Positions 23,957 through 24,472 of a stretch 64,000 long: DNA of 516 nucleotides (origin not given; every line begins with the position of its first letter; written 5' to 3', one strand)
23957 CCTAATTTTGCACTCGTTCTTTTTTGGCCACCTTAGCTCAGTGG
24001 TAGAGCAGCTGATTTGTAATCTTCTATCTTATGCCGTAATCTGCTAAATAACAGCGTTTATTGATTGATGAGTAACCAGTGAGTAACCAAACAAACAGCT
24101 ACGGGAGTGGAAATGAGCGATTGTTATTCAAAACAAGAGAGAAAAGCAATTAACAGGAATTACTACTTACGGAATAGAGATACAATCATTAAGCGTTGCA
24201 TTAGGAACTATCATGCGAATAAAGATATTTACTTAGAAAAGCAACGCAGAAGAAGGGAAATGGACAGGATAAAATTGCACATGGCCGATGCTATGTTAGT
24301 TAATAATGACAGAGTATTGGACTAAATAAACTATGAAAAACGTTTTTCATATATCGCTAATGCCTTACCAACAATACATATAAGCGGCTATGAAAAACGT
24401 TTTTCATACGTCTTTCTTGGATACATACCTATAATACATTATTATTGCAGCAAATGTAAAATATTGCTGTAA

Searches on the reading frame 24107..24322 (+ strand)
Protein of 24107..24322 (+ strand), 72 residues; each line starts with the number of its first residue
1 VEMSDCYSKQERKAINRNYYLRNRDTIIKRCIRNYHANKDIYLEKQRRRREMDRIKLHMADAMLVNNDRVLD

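Call 53: search_protein_families(library=pfam, alignment_id=A2, max_evalue=0.001)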
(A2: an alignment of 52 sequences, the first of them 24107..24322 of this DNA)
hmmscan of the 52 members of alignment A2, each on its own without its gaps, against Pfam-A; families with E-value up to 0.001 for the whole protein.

A. member 1, window:24107-24322:+ (72 aa): 0 families

B. families by the number of members that match (of 52 scanned): 12 families
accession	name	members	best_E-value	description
PF05257.22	CHAP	2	2.1e-06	CHAP domain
PF01464.25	SLT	1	1.3e-15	Transglycosylase SLT domain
PF15891.11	Nuc_deoxyri_tr2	1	2.4e-10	Nucleoside 2-deoxyribosyltransferase like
PF13578.12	Methyltransf_24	1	1.5e-09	Methyltransferase domain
PF11885.13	DUF3405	1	2.1e-09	Protein of unknown function (DUF3405)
PF01841.26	Transglut_core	1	2.4e-08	Transglutaminase-like superfamily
PF04473.18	DUF553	1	4.9e-06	Transglutaminase-like domain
PF00226.36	DnaJ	1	6e-06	DnaJ domain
PF21805.3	Imm5_like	1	1.1e-05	Imm-5 like putative immunity protein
PF20400.3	BAR_4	1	0.00047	BAR-like domain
PF04108.17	ATG17_like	1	0.00049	Autophagy protein ATG17-like domain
PF05478.16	Prominin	1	0.00081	Prominin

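Call 54: search_protein_families(library=phrogs, alignment_id=A2, max_evalue=0.001)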
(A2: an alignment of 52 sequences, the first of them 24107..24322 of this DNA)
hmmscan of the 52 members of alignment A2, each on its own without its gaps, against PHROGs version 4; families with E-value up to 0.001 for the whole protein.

A. member 1, window:24107-24322:+ (72 aa): 0 families

B. families by the number of members that match (of 52 scanned): 24 families
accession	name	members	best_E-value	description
phrog_9589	-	1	2.9e-12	endolysin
phrog_419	-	1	7.1e-10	-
phrog_4067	-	1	4.8e-09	transglycosylase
phrog_669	-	1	1.6e-08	endolysin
phrog_4447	-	1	5.8e-08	glycosyltransferase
phrog_1810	-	1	1.4e-07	-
phrog_31023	-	1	1.2e-06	-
phrog_38757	-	1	1.4e-06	-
phrog_33513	-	1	2.2e-06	-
phrog_3201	-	1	4e-06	tail fiber protein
phrog_4502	-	1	5.1e-06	-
phrog_32437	-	1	2.5e-05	-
phrog_35034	-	1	3.2e-05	-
phrog_19349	-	1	3.8e-05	-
phrog_8577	-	1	4.5e-05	endolysin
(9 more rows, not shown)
